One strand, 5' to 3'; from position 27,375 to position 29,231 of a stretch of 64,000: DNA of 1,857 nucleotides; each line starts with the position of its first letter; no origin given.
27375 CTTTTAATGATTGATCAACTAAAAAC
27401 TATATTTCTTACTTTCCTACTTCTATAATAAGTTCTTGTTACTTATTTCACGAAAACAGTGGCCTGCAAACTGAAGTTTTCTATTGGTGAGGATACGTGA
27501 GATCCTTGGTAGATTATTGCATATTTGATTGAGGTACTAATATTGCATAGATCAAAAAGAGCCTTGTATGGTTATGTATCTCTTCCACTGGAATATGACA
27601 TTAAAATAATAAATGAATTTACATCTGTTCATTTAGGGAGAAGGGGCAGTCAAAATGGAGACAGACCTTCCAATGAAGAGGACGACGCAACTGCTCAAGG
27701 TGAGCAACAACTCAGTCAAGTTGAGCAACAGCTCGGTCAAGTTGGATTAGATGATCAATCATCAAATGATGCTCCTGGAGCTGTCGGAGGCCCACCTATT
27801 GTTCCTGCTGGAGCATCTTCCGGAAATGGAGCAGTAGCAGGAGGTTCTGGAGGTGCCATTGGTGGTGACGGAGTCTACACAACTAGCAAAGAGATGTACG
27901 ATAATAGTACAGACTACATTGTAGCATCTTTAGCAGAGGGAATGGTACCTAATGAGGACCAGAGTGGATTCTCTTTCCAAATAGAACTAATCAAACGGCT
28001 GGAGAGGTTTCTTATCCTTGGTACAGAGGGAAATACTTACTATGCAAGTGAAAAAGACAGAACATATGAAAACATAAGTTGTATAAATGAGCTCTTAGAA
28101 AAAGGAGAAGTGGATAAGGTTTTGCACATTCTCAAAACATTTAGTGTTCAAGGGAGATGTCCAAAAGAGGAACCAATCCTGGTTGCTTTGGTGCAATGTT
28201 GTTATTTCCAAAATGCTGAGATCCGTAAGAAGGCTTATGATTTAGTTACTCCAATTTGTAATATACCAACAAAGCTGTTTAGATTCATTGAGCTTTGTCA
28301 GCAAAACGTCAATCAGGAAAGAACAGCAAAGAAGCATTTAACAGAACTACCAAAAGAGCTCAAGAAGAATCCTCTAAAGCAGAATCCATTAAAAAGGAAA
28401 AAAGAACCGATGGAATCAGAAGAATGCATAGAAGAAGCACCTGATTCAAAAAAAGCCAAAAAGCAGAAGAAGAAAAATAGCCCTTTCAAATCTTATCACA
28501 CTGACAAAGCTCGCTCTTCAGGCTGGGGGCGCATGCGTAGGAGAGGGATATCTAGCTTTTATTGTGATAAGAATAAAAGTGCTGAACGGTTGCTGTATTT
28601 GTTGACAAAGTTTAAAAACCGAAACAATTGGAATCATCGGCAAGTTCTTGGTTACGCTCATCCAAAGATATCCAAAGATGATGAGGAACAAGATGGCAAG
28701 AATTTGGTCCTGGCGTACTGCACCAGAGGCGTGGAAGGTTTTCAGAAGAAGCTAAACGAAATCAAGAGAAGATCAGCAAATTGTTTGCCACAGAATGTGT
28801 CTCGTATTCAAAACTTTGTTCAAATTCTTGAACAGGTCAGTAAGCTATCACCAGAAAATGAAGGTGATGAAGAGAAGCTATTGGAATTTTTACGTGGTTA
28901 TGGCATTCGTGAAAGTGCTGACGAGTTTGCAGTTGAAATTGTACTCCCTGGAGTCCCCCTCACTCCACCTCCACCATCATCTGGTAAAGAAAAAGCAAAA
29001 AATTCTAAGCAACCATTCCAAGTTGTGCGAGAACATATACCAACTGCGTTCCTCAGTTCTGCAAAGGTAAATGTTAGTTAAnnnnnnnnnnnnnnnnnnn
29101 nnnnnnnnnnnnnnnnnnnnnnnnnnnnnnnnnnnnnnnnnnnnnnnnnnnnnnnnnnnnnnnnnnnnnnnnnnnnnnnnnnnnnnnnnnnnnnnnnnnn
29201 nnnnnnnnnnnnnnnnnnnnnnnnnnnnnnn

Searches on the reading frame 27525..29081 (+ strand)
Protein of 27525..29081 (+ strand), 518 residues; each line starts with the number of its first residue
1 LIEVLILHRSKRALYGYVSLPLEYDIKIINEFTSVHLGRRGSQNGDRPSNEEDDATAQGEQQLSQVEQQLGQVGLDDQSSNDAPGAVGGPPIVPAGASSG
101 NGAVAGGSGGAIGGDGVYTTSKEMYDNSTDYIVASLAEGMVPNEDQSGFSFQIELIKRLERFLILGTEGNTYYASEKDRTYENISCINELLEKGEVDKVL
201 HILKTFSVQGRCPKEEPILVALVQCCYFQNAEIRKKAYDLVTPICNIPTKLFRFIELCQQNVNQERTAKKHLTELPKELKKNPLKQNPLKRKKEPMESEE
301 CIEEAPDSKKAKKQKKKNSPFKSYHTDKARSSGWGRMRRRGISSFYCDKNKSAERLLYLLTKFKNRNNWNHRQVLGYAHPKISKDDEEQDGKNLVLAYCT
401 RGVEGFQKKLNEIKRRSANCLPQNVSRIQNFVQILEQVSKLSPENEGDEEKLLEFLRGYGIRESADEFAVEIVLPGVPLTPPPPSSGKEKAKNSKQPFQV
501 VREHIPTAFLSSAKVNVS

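Call 15: search_protein_families(library=pfam, proteins=[window:27525-29081:+])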
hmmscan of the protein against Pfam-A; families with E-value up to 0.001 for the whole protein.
window:27525-29081:+ (518 aa): 1 family
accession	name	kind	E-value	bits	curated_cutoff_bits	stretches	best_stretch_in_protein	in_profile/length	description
PF05731.17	TROVE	-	3.3e-15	56.6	23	1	144-446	3-234/442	TROVE domain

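Call 54: search_solved_structures(query=window:27525-29081:+, max_evalue=0.01)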
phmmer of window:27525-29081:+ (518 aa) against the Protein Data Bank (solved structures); distinct sequences matched with E-value up to 0.01: 3.
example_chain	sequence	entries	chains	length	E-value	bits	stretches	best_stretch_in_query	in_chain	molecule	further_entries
9nen_A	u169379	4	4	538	6.4e-29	104.1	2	138-257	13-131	RNA-binding protein RO60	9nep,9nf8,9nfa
1yvp_A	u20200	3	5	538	1.1e-28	103.4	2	136-257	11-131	60-kDa SS-A/Ro ribonucleoprotein | 60 kDa SS-A/Ro ribonucleoprotein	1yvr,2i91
2nvo_A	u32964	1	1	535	2e-16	62.9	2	142-257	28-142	Ro sixty-related protein, RSR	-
